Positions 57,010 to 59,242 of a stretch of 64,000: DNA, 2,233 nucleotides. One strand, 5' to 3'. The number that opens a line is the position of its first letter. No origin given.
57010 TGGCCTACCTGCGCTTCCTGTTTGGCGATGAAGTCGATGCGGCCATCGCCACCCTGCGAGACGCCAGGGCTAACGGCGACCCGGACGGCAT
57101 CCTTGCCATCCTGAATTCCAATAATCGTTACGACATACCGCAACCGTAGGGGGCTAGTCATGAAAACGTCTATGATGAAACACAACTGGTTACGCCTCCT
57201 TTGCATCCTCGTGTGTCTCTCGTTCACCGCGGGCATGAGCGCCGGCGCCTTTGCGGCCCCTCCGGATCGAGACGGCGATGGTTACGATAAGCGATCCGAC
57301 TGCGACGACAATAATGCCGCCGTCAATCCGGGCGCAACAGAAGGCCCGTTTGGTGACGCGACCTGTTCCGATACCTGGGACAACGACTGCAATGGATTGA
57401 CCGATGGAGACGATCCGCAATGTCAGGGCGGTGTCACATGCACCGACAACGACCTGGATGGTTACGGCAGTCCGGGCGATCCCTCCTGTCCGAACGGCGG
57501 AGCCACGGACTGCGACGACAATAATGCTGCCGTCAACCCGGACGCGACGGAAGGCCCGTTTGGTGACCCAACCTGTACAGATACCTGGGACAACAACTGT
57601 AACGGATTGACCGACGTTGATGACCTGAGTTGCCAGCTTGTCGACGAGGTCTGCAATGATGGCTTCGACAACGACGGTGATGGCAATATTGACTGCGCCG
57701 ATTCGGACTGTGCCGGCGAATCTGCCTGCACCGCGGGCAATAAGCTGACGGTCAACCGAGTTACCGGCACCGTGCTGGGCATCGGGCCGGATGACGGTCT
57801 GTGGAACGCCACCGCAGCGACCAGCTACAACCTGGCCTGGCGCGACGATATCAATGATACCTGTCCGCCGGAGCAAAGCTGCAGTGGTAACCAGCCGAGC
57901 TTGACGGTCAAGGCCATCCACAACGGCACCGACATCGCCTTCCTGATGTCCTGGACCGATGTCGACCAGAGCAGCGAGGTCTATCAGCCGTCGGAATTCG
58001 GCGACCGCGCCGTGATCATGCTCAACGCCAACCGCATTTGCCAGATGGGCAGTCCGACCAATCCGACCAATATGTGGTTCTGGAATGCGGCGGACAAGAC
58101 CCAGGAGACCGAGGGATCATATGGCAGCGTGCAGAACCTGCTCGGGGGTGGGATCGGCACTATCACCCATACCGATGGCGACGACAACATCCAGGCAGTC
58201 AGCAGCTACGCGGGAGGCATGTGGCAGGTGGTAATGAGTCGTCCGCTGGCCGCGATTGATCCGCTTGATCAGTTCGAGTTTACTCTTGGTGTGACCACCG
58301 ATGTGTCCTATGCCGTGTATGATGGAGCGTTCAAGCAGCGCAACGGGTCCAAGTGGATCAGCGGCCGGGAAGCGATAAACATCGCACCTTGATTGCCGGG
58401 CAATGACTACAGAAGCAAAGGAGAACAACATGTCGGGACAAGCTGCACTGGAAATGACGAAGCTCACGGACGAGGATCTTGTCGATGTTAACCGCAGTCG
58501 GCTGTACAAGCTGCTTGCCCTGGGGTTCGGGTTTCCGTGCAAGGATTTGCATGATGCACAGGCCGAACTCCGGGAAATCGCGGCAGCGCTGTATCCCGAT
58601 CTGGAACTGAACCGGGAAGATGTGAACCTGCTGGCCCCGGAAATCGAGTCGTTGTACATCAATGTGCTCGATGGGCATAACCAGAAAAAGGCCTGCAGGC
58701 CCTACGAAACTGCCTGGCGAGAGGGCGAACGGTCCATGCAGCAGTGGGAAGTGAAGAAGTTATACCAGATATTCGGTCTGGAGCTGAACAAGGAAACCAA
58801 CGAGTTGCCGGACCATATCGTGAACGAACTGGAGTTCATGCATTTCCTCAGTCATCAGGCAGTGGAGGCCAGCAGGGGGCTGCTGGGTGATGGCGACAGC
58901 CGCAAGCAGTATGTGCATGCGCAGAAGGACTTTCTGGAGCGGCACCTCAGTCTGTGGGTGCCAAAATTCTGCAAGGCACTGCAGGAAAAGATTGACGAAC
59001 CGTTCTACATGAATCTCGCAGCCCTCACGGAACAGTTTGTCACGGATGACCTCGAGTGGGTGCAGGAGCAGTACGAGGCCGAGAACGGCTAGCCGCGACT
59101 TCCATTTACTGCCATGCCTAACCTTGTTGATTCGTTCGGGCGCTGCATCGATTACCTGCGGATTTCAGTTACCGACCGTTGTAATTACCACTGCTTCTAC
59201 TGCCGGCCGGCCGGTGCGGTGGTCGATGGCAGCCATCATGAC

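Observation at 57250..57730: EbdC-type gamma subunit carries a ~170-aa N-terminal extension of Cys/Asp repeats that also end the cytochrome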

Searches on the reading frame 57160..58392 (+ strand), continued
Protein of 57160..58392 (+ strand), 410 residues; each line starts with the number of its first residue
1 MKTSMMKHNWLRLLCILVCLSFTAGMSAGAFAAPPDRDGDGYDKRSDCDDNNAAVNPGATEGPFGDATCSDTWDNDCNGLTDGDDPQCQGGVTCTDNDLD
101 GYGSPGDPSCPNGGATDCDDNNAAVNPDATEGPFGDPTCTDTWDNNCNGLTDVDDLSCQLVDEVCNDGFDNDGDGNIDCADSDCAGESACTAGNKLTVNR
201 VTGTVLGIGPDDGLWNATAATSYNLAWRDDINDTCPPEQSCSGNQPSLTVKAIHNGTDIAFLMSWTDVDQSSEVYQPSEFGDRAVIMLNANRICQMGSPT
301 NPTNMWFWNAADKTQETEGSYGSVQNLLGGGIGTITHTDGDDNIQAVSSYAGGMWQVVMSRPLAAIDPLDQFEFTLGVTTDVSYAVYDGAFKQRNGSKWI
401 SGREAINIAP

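Call 12: find_encoding_contigs(protein=P0010, flank=10000, max_places=2)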
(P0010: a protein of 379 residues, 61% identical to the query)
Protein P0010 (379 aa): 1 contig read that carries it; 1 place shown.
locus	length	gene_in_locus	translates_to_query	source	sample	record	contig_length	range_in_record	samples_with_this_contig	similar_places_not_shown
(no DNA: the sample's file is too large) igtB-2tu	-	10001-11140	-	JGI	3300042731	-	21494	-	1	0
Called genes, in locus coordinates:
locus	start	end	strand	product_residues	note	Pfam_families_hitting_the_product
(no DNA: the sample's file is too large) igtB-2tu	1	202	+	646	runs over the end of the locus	PF14522:Cytochrome_C7 (faint), PF22113:Mtrc-MtrF_II-IV_dom (faint)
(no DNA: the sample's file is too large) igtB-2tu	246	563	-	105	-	-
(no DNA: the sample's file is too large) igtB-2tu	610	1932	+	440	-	PF13145:Rotamase_2, PF00639:Rotamase, PF13616:Rotamase_3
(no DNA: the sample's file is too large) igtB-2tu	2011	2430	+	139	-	PF00581:Rhodanese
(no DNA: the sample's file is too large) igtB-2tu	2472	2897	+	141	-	-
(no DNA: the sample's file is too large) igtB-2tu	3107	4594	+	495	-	PF13145:Rotamase_2, PF00639:Rotamase, PF13616:Rotamase_3 (weak)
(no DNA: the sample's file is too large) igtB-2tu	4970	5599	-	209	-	PF00989:PAS, PF00196:GerE, PF04545:Sigma70_r4 (faint)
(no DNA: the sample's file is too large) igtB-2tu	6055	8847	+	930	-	PF00384:Molybdopterin, PF01568:Molydop_binding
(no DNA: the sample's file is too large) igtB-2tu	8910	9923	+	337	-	PF13187:Fer4_9 (faint), PF12797:Fer4_2 (faint), PF12837:Fer4_6 (faint), PF12838:Fer4_7, PF13237:Fer4_10 (weak), PF13247:Fer4_11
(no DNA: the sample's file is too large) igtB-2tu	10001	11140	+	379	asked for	PF11617:Cu-binding_MopE, PF09459:EB_dh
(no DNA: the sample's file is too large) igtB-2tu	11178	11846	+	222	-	PF02613:Nitrate_red_del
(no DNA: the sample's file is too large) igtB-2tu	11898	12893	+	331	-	PF13353:Fer4_12 (weak), PF04055:Radical_SAM, PF06463:Mob_synth_C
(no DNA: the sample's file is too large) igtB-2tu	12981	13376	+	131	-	PF00856:SET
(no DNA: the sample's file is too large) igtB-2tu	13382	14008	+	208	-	-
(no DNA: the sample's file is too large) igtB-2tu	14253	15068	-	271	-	PF13098:Thioredoxin_2 (faint), PF13462:Thioredoxin_4, PF01323:DSBA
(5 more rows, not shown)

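Call 13: find_encoding_contigs(protein=P0008, flank=10000, max_places=2)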
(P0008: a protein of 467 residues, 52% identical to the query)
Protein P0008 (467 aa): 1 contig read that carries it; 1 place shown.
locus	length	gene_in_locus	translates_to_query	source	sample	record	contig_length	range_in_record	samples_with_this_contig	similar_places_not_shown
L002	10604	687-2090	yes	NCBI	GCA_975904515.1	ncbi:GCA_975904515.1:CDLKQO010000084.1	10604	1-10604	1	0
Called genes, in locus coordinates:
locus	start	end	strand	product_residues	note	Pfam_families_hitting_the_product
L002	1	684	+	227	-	?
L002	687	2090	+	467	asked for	PF11617:Cu-binding_MopE, PF09459:EB_dh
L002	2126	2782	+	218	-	PF02613:Nitrate_red_del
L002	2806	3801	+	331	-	PF04055:Radical_SAM, PF06463:Mob_synth_C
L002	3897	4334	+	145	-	PF00856:SET (weak)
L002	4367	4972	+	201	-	-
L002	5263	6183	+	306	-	PF04055:Radical_SAM, PF16199:Radical_SAM_C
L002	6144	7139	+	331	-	PF01136:Peptidase_U32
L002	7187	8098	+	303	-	PF01136:Peptidase_U32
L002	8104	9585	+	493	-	PF20695:UbiD_N, PF01977:UbiD, PF20696:UbiD_C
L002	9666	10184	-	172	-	PF02036:SCP2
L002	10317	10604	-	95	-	?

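Call 14: find_encoding_contigs(protein=P0025, flank=10000, max_places=2)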
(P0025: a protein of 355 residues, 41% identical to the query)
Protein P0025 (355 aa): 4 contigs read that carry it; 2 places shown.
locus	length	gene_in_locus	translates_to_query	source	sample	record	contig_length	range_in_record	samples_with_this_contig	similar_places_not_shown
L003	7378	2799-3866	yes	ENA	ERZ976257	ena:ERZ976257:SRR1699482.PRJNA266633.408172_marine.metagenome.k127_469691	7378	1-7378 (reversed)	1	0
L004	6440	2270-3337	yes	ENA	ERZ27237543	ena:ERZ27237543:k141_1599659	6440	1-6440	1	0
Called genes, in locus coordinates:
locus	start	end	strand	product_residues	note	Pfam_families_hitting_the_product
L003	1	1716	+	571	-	?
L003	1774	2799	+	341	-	PF13187:Fer4_9 (faint), PF12797:Fer4_2 (weak), PF12837:Fer4_6 (faint), PF13247:Fer4_11, PF12838:Fer4_7, PF13237:Fer4_10 (weak)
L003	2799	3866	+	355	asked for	PF11617:Cu-binding_MopE, PF09459:EB_dh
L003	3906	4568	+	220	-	PF02613:Nitrate_red_del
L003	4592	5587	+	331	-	PF04055:Radical_SAM, PF06463:Mob_synth_C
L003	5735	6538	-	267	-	PF13462:Thioredoxin_4, PF01323:DSBA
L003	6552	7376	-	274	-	?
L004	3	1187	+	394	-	?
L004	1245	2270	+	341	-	PF13187:Fer4_9 (faint), PF12797:Fer4_2 (weak), PF12837:Fer4_6 (faint), PF13247:Fer4_11, PF12838:Fer4_7, PF13237:Fer4_10 (weak)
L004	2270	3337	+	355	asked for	PF11617:Cu-binding_MopE, PF09459:EB_dh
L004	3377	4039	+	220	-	PF02613:Nitrate_red_del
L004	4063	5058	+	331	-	PF04055:Radical_SAM, PF06463:Mob_synth_C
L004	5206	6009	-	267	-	PF13462:Thioredoxin_4, PF13098:Thioredoxin_2 (faint), PF01323:DSBA, PF13743:Thioredoxin_5 (weak)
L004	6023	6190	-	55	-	PF23892:Ig_CycH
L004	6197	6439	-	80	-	?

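Call 18: find_related_loci(query=A1, collection=genome_contigs, flank=10000)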
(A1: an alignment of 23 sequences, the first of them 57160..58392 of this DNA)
Query A1 (410 aa) in genome_contigs; peptide patterns used: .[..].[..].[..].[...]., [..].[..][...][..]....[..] (x = any residue, [..] = any of these).
94 stretches matched a pattern; 86 encode a relative of the query (tblastn E <= 1e-3); the best 80 are kept; 79 distinct loci.
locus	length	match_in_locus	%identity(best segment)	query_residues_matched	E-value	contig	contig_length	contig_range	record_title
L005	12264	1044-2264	87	1-410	0e+0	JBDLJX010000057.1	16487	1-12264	MAG: Pseudomonadota bacterium isolate MAG113 MAG113_57, whole genome shotgun sequence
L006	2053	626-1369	74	160-410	2e-136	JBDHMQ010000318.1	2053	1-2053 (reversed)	MAG: Gemmatimonadota bacterium isolate Meg22_46_Bin_203 Meg22_46_Bin_203_scaffold_295182, whole genome shotgun sequence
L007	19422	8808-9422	47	196-408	3e-53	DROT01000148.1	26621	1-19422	MAG TPA_asm: Gammaproteobacteria bacterium isolate HyVt-541 HyVt-541_k145_46257, whole genome shotgun sequence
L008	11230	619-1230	46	196-408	1e-47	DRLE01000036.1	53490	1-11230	MAG TPA_asm: Gammaproteobacteria bacterium isolate HyVt-457 HyVt-457_k145_1159477, whole genome shotgun sequence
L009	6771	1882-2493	42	196-408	1e-44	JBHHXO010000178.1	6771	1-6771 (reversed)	MAG: Thiogranum sp. isolate D_1_bin.43 NODE_6358_length_6771_cov_5.101549, whole genome shotgun sequence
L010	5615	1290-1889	44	200-408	6e-45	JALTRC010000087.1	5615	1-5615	MAG: Gammaproteobacteria bacterium isolate S140_maxbin2_scaf2bin.248 S140_NODE_13182_length_5615_cov_2.202259, whole gen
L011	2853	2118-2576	30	243-401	1e-15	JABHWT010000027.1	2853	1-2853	MAG: Halieaceae bacterium isolate SI047_bin19 k141_1452324, whole genome shotgun sequence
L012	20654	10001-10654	26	184-398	2e-13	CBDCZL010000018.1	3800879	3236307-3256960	MAG: Woeseiaceae bacterium isolate 375b4f9d-05c5-45ed-bf08-a9dbfe7edb42 genome assembly, contig: contig_18, whole genome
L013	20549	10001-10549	25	250-403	7e-13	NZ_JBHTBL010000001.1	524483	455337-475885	Halorubrum rutilum strain CGMCC 1.12554 GCM70025291_13, whole genome shotgun sequence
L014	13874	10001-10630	28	193-401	3e-11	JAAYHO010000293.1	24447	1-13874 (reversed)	MAG: Gammaproteobacteria bacterium isolate AS09scLD_389 184765_AS09, whole genome shotgun sequence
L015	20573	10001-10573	29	210-401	4e-11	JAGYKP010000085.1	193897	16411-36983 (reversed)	MAG: Halomonas sp. isolate M30B70 contig_244, whole genome shotgun sequence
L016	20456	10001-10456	31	248-401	5e-10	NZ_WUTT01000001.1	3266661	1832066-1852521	Halomonas alimentaria strain DSM 15356 DSM15356_1, whole genome shotgun sequence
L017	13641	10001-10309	35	296-401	8e-10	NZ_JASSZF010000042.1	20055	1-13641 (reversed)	Halomonas garicola strain KACC 18117 KACC18117_42, whole genome shotgun sequence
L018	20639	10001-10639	24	225-403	1e-9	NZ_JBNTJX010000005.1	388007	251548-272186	Halobaculum sp. EA56 EA56_scaffold5, whole genome shotgun sequence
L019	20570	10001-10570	28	210-401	1e-9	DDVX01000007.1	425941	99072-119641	MAG TPA_asm: Stutzerimonas stutzeri isolate UBA2301 UBA2301_contig_29, whole genome shotgun sequence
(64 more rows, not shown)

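Call 36: predict_structure(alignment_id=A2)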
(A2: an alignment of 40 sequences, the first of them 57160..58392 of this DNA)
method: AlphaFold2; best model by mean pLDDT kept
length: 410 residues; sequences in the alignment: 40
mean_pLDDT: 66.2   pTM: 0.57
mean pLDDT of the five models: 66.2, 62.2, 54.0, 53.4, 51.1
residues with pLDDT >= 90: 79; 70-90: 89; 50-70: 141; < 50: 101
segments of 3 or more residues with pLDDT < 50: 1-6, 24-37, 45-49, 51-53, 56-66, 89-137, 160-163, 316-318
pLDDT, mean of each block of 10 residues (from residue 1): 47 67 41 45 48 47 46 59 56 35 40 37 40 46 54 55 56 65 65 79 95 93 77 53 81 97 91 69 88 66 88 58 77 64 85 94 86 88 86 66 85
secondary structure, 60 per line:
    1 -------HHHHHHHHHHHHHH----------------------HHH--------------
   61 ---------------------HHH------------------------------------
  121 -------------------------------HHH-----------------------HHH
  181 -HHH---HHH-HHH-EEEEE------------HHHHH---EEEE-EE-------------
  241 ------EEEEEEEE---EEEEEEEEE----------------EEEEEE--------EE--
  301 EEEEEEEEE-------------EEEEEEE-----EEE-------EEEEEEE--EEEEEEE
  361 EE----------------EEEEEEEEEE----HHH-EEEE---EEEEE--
elements in order: H8-21 E196-200 H213-217 E221-224 E247-254 E258-266 E283-288 E301-309 E323-329 E335-337 E345-351 E354-362 E379-388 E397-400 E404-408

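Call 55: fold_search(model_id=the predicted structure, library=pdb)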
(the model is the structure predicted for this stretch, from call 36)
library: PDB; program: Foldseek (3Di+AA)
matches with E <= 10: 914; with E <= 0.001: 10
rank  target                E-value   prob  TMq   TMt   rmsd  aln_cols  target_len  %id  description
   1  2ivf_C                4.3e-16  1.00  0.43  0.79   3.7       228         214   21  Ethylbenzene dehydrogenase from Aromatoleum aromaticum (released 2006-09-14)
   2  7b04_O                1.0e-14  1.00  0.42  0.58   6.6       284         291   21  Structure of Nitrite oxidoreductase (Nxr) from the anammox bacterium Kuenenia stuttgartiensis. (released 2021-07-14)
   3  7b04_C                2.0e-14  1.00  0.44  0.60   6.2       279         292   21  Structure of Nitrite oxidoreductase (Nxr) from the anammox bacterium Kuenenia stuttgartiensis. (released 2021-07-14)
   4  4jpq_A                1.7e-08  1.00  0.36  0.63   5.3       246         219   12  Crystal structure of a putative carbohydrate-binding protein (BACUNI_03838) from Bacteroides uniformis ATCC 8492 at 2. (released 2013-04-17)
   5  7nwo                  1.7e-08  1.00  0.31  0.61   6.2       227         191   12  A carbohydrate binding module family 9 (CBM9) from Caldicellulosiruptor kristjanssonii in complex with glucose (released 2021-07-07)
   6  4jpq_B                2.0e-08  1.00  0.36  0.63   5.2       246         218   12  Crystal structure of a putative carbohydrate-binding protein (BACUNI_03838) from Bacteroides uniformis ATCC 8492 at 2. (released 2013-04-17)
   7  1i82_A                3.8e-08  1.00  0.30  0.59   8.2       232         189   12  FAMILY 9 CARBOHYDRATE-BINDING MODULE FROM THERMOTOGA MARITIMA XYLANASE 10A WITH CELLOBIOSE (released 2001-06-13)
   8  7nwn                  4.0e-08  1.00  0.32  0.61   6.1       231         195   13  A carbohydrate binding module family 9 (CBM9) from Caldicellulsiruptor kristjanssonii (released 2021-07-07)
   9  4zel_A                4.0e-04  1.00  0.25  0.19   6.1       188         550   11  Human dopamine beta-hydroxylase (released 2016-04-20)
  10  4zel_B                9.2e-04  1.00  0.24  0.18   5.5       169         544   11  Human dopamine beta-hydroxylase (released 2016-04-20)
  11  4qi3_A                2.1e-03  1.00  0.24  0.42   7.4       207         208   10  Cytochrome domain of Myriococcum thermophilum cellobiose dehydrogenase, MtCYT (released 2015-07-15)
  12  6h71_C                2.9e-03  0.99  0.20  0.53   7.1       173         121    8  GI.1 human norovirus protruding domain in complex with Nano-94 (released 2018-12-19)
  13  6jt6                  3.5e-03  0.96  0.20  0.35   8.0       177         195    8  Crystal structure of cytochrome b domain of Pyranose Dehydrogenase from Coprinopsis cinerea (released 2019-11-13)
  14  8gzz_E                5.4e-03  0.96  0.17  0.43   6.9       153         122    9  Local refinement of SARS-CoV-2 Omicron BA.1 Spike glycoprotein in complex with rabbit monoclonal antibody 1H1 Fab (released 2023-04-12)
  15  4xmh_A                6.4e-03  0.41  0.12  0.22  16.4       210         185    8  Crystal structure of nitrophorin 7 from Rhodnius prolixus at pH 7.8 complexed with Gly-Gly-Gly (released 2015-07-29)
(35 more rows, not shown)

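Call 70: search_protein_families(library=pfam, proteins=[L007:1333-3837:-, L007:10166-10990:+, L007:10816-11880:+, L007:11934-13754:+, L007:14250-15059:+, L007:14956-15876:+, L007:17202-19124:-, L007:514-861:-, L007:13559-14125:-], max_evalue=0.0001)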
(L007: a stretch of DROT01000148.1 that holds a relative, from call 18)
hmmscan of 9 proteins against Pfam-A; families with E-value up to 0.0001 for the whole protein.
L007:1333-3837:- (834 aa): 1 family
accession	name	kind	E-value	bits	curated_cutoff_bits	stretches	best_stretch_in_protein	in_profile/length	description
PF00343.26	Phosphorylase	-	0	1098.3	27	1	111-823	2-713/713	Carbohydrate phosphorylase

L007:10166-10990:+ (274 aa): 0 families

L007:10816-11880:+ (354 aa): 1 family
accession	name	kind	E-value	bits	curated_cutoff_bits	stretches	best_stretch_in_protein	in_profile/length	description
PF13557.12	Phenol_MetA_deg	-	4.5e-11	43.7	22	1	124-319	32-212/242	Putative MetA-pathway of phenol degradation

L007:11934-13754:+ (606 aa): 1 family
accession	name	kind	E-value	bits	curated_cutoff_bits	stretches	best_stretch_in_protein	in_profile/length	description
PF00654.25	Voltage_CLC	-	3.8e-90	303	24.8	1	85-436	1-344/346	Voltage gated chloride channel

L007:14250-15059:+ (269 aa): 0 families

L007:14956-15876:+ (306 aa): 0 families

L007:17202-19124:- (640 aa): 3 families
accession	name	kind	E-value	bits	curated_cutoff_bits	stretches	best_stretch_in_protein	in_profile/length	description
PF00749.27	tRNA-synt_1c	-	8.3e-114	380.2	23.4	1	104-414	2-313/314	tRNA synthetases class I (E and Q), catalytic domain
PF03950.23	tRNA-synt_1c_C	-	2.6e-34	117.7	23.9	1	417-517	1-91/91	tRNA synthetases class I (E and Q), anti-codon binding domain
PF20974.2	tRNA-synt_1c_C2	-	1.2e-24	87.2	23.9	1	533-609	1-69/69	tRNA synthetases class I (E and Q), anti-codon binding domain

L007:514-861:- (115 aa): 0 families

L007:13559-14125:- (188 aa): 0 families

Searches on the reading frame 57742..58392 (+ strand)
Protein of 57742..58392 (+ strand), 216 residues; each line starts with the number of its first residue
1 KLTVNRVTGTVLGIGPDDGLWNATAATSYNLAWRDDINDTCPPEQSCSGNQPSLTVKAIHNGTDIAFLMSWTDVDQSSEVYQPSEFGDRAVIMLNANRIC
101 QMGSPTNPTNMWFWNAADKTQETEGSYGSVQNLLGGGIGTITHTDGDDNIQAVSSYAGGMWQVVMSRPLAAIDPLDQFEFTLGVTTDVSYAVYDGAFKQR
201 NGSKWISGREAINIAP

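Call 47: search_protein_representatives(protein=window:57742-58392:+)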
Query: 216 residues. Proteins with E-value up to 0.001 (for the whole library): 536; up to 1e-10: 88; up to 1e-30: 6. The best 150 are listed.
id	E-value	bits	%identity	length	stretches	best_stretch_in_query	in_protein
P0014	7.3e-111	385.2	76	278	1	1-216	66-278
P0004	6.5e-109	378.8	81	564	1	1-216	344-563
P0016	2.1e-103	360.9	73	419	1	1-216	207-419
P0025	2.9e-56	206.7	54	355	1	1-216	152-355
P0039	1.5e-46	174.9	47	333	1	2-216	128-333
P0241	1.3e-40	155.6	44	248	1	2-213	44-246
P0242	2.6e-30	121.9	65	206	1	2-84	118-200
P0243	9.9e-29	116.7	89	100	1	93-160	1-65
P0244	1.2e-24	103.3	52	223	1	2-150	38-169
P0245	5.7e-23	97.9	41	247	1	46-210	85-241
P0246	1.5e-18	83.4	37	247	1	48-207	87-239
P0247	3.9e-17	78.8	34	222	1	5-213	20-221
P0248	4.5e-17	78.6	31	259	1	3-209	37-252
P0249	7.9e-17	77.8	34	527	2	124-207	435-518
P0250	1.0e-16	77.4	49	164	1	126-216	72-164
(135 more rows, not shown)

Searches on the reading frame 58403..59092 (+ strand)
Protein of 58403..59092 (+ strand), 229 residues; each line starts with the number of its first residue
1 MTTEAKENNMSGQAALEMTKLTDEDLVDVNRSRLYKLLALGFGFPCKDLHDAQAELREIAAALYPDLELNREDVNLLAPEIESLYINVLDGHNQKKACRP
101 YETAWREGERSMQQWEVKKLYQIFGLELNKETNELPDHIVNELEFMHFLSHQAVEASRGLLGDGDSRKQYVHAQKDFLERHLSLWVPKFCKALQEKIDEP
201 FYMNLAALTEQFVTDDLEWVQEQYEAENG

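Call 3: search_protein_families(library=pfam, proteins=[window:58403-59092:+], max_evalue=0.01)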
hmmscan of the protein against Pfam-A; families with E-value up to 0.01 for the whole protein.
window:58403-59092:+ (229 aa): 1 family
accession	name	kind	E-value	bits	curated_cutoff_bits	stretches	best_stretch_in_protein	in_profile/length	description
PF02613.20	Nitrate_red_del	-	4.9e-24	85.4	22.2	1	53-190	5-135/136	Nitrate reductase delta subunit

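Call 4: search_protein_families(library=ncbifam, proteins=[window:58403-59092:+], max_evalue=0.01)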
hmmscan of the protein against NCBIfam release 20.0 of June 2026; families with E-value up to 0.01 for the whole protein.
window:58403-59092:+ (229 aa): 4 families
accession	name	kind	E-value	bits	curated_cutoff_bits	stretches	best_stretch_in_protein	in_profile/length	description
TIGR03482.1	DMSO_red_II_cha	subfamily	4.9e-36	124.6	152.3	1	31-223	2-195/197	DMSO reductase family type II enzyme chaperone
NF042981.1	EthbenzDh_ebdD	equivalog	1.2e-23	83.9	360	1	20-221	8-216/222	ethylbenzene dehydrogenase subunit delta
NF003442.0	PRK04976.1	equivalog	5.3e-15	55.9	132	1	93-221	88-209/211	molecular chaperone TorD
NF008632.0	PRK11621.1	equivalog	0.00019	21.1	162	1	173-214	145-186/203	Tat proofreading chaperone DmsD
